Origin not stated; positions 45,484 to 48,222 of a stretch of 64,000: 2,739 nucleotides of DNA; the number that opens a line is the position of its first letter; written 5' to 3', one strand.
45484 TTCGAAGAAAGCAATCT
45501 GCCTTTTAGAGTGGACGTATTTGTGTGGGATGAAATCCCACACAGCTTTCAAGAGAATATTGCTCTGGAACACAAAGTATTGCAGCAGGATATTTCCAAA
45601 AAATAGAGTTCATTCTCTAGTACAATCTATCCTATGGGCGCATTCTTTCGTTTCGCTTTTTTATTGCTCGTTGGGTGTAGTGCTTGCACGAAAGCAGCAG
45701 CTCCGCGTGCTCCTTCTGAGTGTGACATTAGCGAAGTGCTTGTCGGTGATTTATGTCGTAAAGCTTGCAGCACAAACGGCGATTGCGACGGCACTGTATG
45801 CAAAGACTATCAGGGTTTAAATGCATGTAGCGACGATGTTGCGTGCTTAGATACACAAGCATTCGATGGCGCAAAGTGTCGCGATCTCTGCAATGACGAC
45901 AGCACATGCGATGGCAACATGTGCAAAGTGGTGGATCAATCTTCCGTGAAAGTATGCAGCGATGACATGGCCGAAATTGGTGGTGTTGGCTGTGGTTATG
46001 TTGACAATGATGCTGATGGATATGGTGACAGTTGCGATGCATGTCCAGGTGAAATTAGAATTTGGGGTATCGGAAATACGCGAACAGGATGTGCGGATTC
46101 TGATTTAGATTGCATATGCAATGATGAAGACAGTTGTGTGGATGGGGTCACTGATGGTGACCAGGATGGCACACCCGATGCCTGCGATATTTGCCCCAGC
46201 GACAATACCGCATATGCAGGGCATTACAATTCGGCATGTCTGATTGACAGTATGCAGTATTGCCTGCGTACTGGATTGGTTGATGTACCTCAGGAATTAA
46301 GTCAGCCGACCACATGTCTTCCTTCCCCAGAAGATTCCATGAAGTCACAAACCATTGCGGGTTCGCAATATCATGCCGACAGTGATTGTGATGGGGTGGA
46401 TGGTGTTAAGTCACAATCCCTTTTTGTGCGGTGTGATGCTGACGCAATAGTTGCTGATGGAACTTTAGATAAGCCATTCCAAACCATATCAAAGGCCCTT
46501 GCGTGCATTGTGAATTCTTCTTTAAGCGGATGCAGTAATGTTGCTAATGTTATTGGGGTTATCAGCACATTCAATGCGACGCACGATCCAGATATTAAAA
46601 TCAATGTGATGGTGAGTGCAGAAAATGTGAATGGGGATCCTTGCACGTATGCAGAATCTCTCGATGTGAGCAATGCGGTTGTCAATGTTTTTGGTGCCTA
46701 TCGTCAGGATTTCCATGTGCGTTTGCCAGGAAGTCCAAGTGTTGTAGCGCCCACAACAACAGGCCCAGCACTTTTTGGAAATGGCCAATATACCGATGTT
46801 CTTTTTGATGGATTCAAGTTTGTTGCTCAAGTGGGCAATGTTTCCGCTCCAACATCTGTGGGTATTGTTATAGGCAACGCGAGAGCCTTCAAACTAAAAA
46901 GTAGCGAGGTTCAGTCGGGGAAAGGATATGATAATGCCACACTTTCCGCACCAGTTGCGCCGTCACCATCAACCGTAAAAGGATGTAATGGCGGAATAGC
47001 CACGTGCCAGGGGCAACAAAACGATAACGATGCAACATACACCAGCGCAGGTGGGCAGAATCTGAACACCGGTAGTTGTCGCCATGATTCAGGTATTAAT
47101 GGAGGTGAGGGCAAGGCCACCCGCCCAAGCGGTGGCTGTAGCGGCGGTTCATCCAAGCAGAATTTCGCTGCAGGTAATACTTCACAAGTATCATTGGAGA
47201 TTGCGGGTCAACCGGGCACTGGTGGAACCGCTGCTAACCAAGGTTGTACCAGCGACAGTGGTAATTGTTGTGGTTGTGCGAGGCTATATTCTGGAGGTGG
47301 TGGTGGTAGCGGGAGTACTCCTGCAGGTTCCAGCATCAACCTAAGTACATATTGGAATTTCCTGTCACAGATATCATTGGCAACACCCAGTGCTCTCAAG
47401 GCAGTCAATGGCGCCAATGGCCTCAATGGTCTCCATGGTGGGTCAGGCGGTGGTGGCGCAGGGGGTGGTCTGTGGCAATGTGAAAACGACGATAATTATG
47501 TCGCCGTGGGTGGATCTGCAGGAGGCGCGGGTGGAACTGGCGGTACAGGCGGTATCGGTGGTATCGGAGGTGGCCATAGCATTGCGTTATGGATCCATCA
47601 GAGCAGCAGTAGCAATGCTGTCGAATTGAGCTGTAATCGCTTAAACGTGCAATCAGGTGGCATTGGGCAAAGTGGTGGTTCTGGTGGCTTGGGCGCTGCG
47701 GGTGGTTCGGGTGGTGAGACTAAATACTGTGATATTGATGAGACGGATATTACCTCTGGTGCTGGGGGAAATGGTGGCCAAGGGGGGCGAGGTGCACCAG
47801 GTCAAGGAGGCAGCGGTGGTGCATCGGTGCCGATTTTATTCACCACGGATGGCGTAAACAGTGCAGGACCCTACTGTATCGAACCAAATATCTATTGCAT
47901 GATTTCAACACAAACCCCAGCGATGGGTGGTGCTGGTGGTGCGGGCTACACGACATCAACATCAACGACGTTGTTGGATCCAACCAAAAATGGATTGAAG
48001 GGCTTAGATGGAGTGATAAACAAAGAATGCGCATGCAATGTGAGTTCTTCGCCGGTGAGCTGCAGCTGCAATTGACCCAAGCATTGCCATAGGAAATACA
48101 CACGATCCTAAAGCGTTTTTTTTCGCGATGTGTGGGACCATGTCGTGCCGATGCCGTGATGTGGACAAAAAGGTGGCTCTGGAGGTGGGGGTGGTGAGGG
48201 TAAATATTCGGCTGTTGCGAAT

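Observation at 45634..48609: Cys/Gly-rich lipoprotein with TSP3-like calcium-binding repeats and a start-less partial duplicate of its C-terminal module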

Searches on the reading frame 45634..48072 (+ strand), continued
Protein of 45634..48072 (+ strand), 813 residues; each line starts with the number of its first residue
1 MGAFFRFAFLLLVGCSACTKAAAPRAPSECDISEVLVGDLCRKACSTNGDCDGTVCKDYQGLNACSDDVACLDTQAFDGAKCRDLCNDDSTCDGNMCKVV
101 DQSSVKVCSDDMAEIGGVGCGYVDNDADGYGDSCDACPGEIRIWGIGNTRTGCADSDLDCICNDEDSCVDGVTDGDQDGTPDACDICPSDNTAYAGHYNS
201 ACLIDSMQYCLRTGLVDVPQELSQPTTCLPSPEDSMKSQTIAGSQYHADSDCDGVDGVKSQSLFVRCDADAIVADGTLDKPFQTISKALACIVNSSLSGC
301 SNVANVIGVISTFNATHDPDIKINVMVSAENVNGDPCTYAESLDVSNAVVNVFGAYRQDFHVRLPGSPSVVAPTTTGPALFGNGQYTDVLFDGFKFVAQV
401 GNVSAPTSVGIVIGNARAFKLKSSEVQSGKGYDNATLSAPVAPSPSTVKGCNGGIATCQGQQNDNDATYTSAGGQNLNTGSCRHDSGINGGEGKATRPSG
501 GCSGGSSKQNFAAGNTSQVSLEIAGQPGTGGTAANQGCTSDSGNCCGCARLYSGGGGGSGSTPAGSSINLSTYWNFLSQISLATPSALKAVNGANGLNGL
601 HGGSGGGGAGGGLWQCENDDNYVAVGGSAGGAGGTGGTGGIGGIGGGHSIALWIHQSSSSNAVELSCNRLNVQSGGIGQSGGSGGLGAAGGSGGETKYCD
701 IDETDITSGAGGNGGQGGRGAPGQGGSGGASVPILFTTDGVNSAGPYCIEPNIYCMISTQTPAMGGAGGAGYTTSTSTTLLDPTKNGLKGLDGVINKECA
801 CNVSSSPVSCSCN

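Call 49: fold_search(model_id=the predicted structure, library=pdb)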
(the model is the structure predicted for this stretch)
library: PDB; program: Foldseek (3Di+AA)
matches with E <= 10: 32; with E <= 0.001: 0
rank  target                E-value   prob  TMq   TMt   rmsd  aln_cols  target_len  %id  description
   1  6f7k_A                2.2e-01  0.57  0.11  0.16   8.4       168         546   13  Crystal structure of Dettilon tailspike protein (gp208) (released 2018-12-19)
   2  4pmh                  4.4e-01  0.51  0.12  0.25   7.9       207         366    9  The structure of rice weevil pectin methyl esterase (released 2014-11-12)
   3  9rkv_M                5.6e-01  0.16  0.09  0.12  10.3       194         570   15  Agrobacterium phage 7-7-1 tail fibers (released 2025-12-10)
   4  5w6p_A                7.4e-01  0.25  0.09  0.11   6.0       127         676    9  Crystal structure of Bacteriophage CBA120 tailspike protein 2 enzymatically active domain (TSP2dN, orf211) (released 2018-10-24)
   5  6w4q_A                7.4e-01  0.23  0.09  0.09   6.2       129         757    9  Crystal structure of full-length tailspike protein 2 (TSP2, ORF211) ) from Escherichia coli O157:H7 bacteriophage CAB1 (released 2021-01-20)
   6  5w6p_D                1.2e+00  0.18  0.09  0.10   5.7       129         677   11  Crystal structure of Bacteriophage CBA120 tailspike protein 2 enzymatically active domain (TSP2dN, orf211) (released 2018-10-24)
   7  6w4q_F                1.2e+00  0.18  0.09  0.10   6.1       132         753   10  Crystal structure of full-length tailspike protein 2 (TSP2, ORF211) ) from Escherichia coli O157:H7 bacteriophage CAB1 (released 2021-01-20)
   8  5w6p_F                1.5e+00  0.16  0.09  0.10   5.8       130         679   11  Crystal structure of Bacteriophage CBA120 tailspike protein 2 enzymatically active domain (TSP2dN, orf211) (released 2018-10-24)
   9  9ozd_C                2.2e+00  0.14  0.10  0.20  14.9       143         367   10  Crystal structure of the polysaccharide lyase RbmB from Vibrio cholerae bound to Vibrio Polysaccharide (released 2026-03-11)
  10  4urr_B                2.7e+00  0.05  0.09  0.12  10.6       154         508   13  Tailspike protein of Sf6 bacteriophage bound to Shigella flexneri O- antigen octasaccharide fragment (released 2015-07-15)
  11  5g5o_C                3.2e+00  0.16  0.09  0.20   4.4       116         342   11  Structure of the snake adenovirus 1 hexon-interlacing LH3 protein, native (released 2017-06-07)
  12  6w4q_D                3.2e+00  0.10  0.09  0.09   6.1       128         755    9  Crystal structure of full-length tailspike protein 2 (TSP2, ORF211) ) from Escherichia coli O157:H7 bacteriophage CAB1 (released 2021-01-20)
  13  8iqe_C                3.2e+00  0.06  0.09  0.12   8.6       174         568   13  Crystal structure of tetrameric K2-2 TSP (released 2024-02-21)
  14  6w4q_E                3.8e+00  0.08  0.08  0.09   6.4       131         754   10  Crystal structure of full-length tailspike protein 2 (TSP2, ORF211) ) from Escherichia coli O157:H7 bacteriophage CAB1 (released 2021-01-20)
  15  5zl5_F                4.0e+00  0.04  0.09  0.14  10.1       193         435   15  Crystal structure of DFA-IIIase mutant C387A from Arthrobacter chlorophenolicus A6 (released 2018-12-19)
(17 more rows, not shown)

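Call 56: find_related_loci(query=A2, collection=metagenome_contigs, flank=5000)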
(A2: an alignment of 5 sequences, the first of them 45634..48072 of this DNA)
Query A2 (813 aa) in metagenome_contigs; peptide patterns used: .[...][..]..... (x = any residue, [..] = any of these).
392 stretches matched a pattern; 16 encode a relative of the query (tblastn E <= 1e-3); 15 distinct loci.
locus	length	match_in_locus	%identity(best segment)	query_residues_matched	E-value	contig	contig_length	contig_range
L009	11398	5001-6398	30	5-483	4e-40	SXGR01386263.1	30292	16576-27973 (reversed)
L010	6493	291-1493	27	82-413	7e-20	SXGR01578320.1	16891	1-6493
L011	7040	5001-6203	27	82-413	1e-19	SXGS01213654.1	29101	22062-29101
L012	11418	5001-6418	25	82-430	3e-18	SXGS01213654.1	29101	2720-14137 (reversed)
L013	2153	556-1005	26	249-433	3e-9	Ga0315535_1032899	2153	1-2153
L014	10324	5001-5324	30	82-214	4e-7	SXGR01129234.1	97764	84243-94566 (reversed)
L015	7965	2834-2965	46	247-292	1e-5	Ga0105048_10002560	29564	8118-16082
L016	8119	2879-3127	32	247-363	4e-6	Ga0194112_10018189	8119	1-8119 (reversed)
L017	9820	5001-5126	45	247-290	1e-5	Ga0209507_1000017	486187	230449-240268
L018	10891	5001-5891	26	121-435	6e-10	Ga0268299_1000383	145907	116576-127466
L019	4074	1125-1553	28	249-426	2e-5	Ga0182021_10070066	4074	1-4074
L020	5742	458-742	28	249-359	3e-5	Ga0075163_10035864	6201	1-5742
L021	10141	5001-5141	45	247-292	5e-5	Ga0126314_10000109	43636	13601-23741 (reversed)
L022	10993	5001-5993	26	38-425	3e-4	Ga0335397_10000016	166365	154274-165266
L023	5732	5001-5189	35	228-295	7e-5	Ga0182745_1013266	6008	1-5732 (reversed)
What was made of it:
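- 46378..46404 (+): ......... motif (aa 249-257). It marks the start of the conserved core of about 460-565 aa shared by the whole family. Used as the scan pattern, it retrieved 15 family loci (call 56).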

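Call 71: search_protein_families(library=pfam, proteins=[L015:2-4363:+, L017:3195-6641:+, L018:3345-6785:+, L019:810-2774:+, L020:2-2032:+, L021:4722-6515:+, L022:3795-7133:+, L013:1-2022:+], max_evalue=0.01)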
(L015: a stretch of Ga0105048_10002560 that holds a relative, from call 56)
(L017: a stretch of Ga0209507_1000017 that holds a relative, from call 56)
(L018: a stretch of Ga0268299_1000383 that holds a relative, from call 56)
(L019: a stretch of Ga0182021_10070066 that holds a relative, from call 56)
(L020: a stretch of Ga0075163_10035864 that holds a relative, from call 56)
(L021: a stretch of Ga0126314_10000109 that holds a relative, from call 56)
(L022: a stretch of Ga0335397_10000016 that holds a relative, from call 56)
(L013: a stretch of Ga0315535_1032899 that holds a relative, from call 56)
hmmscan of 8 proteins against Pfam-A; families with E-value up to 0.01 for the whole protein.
L015:2-4363:+ (1454 aa): 1 family
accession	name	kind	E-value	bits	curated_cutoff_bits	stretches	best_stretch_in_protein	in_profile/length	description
PF11617.13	Cu-binding_MopE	-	1.4e-15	57.6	27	4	223-240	13-30/30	Putative metal-binding motif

L017:3195-6641:+ (1149 aa): 1 family
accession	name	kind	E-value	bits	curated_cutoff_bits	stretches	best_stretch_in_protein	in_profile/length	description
PF11617.13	Cu-binding_MopE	-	1e-10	42.1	27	2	296-313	13-30/30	Putative metal-binding motif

L018:3345-6785:+ (1147 aa): 1 family
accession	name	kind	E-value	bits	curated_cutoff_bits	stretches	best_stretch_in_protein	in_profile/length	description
PF04885.19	Stig1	-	0.0014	19.5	24.1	2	460-547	3-83/85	Stigma-specific STIG1-like protein family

L019:810-2774:+ (655 aa): 0 families

L020:2-2032:+ (677 aa): 1 family
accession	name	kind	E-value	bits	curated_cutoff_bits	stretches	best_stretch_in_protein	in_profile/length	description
PF11617.13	Cu-binding_MopE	-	4.8e-05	23.9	27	1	62-85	7-30/30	Putative metal-binding motif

L021:4722-6515:+ (598 aa): 0 families

L022:3795-7133:+ (1113 aa): 1 family
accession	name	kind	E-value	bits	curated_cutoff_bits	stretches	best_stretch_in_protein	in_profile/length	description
PF11617.13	Cu-binding_MopE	-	7.7e-08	32.9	27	1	295-314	11-30/30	Putative metal-binding motif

L013:1-2022:+ (674 aa): 0 families

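Call 82: list_cluster_members(proteins=[P0001, P0002])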
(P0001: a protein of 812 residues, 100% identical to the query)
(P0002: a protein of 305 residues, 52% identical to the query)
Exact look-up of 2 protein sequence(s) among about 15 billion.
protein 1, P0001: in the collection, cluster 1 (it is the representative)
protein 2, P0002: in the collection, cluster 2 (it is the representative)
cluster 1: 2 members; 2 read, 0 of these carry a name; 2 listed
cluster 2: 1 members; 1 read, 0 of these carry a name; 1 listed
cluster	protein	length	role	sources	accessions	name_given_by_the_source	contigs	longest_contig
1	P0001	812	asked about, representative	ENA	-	-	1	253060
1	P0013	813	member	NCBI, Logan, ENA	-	-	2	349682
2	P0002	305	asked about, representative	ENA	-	-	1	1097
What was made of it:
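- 47970..47972 (+): In-frame 3-nt polymorphism. It is absent from assembly ERZ27257035, which removes one Leu from TTLLDP and gives an 812-aa product. The 812-aa and 813-aa forms are P0001 and P0013 (call 82).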

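Call 83: find_encoding_contigs(protein=P0013, flank=4000, max_places=6)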
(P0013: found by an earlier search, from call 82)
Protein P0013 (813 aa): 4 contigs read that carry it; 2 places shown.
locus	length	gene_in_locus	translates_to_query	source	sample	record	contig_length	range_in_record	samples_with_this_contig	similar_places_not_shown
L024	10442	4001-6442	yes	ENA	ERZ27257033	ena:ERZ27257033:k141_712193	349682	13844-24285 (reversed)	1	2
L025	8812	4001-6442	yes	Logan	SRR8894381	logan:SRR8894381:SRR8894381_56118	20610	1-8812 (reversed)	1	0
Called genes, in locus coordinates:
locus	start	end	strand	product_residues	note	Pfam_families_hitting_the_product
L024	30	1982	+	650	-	PF03717:PBP_dimer, PF00905:Transpeptidase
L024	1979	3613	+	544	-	PF01098:FTSW_RODA_SPOVE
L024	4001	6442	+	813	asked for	-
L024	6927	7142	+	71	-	-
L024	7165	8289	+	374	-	PF00999:Na_H_Exchanger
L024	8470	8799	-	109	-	PF00085:Thioredoxin, PF14595:Thioredoxin_9 (weak), PF13098:Thioredoxin_2, PF13905:Thioredoxin_8 (faint)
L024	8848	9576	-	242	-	-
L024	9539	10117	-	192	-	PF00156:Pribosyltran (weak)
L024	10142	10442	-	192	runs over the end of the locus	PF04519:Bactofilin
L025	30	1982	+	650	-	PF03717:PBP_dimer, PF00905:Transpeptidase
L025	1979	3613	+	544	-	PF01098:FTSW_RODA_SPOVE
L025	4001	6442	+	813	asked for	-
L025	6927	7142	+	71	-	-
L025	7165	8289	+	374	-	PF00999:Na_H_Exchanger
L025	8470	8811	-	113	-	?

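Call 89: find_encoding_contigs(protein=P0001, flank=10000, max_places=2)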
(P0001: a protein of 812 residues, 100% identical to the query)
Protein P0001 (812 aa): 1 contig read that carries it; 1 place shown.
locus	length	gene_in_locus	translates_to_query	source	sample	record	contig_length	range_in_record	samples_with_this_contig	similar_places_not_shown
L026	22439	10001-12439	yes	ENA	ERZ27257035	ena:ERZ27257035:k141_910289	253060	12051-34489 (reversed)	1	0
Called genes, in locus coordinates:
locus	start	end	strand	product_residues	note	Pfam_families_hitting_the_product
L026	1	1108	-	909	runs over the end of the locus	PF02739:5_3_exonuc_N, PF01367:5_3_exonuc, PF01612:DNA_pol_A_exo1, PF22619:DNA_polI_exo1, PF00476:DNA_pol_A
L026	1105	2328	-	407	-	-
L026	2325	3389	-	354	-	PF06144:DNA_pol3_delta (weak), PF21694:DNA_pol3_delta_C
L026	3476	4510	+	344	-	PF00022:Actin (weak), PF06723:MreB_Mbl, PF00012:HSP70, PF11104:PilM_2 (faint), PF14450:FtsA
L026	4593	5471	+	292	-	PF04085:MreC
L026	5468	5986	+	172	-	-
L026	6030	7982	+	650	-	PF03717:PBP_dimer, PF00905:Transpeptidase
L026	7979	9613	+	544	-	PF01098:FTSW_RODA_SPOVE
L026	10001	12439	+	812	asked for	-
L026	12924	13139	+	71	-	-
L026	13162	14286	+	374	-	PF00999:Na_H_Exchanger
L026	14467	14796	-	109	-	PF00085:Thioredoxin, PF14595:Thioredoxin_9 (weak), PF13098:Thioredoxin_2, PF13905:Thioredoxin_8 (faint)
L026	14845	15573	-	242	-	-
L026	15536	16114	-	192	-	PF00156:Pribosyltran (weak)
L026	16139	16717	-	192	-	PF04519:Bactofilin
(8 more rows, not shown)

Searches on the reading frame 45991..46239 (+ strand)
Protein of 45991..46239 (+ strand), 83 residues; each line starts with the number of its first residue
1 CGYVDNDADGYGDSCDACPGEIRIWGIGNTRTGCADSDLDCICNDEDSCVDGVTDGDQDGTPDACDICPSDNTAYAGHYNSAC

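Call 61: search_protein_families(library=pfam, proteins=[window:45991-46239:+], max_evalue=10)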
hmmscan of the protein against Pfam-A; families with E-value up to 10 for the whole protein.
seq(83 aa): 2 families
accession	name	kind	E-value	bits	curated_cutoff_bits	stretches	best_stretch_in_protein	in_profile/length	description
PF00683.22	TB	-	0.095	12.9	22.2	1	9-19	23-33/44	TB domain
PF02412.23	TSP_3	-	6.7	6.9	25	2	5-17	2-14/36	Thrombospondin type 3 repeat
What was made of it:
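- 46003..46047 (+): First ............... motif (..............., aa 124-138). It looks like a thrombospondin type 3 repeat or a MopE-type metal-binding motif. Pfam TSP_3 scores only 6.9 bits against a cut-off of 25 (call 61).
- On Thrombospondin type 3 repeat (PF02412): The excised region scores 6.9 bits (E = 6.7) against a cut-off of 25 (call 61).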

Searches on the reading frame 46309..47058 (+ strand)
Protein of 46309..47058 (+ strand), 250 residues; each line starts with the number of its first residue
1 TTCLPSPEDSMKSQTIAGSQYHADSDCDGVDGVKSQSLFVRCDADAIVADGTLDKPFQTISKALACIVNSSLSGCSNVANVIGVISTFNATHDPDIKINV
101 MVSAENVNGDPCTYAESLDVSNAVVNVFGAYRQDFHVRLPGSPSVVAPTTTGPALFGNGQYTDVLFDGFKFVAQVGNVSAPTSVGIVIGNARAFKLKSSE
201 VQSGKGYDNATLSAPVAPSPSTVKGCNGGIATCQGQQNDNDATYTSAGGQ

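Call 52: find_homologous_proteins(query=window:46309-47058:+, max_evalue=0.001)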
Query window:46309-47058:+ (250 aa): 1 proteins with E <= 0.001 among 294 candidates.
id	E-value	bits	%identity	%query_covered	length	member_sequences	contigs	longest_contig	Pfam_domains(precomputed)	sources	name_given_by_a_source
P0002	1.7e-59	219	50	99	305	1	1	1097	-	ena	-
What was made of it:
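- Tried and rejected: The mid-region search found only fragment P0002 (call 52).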
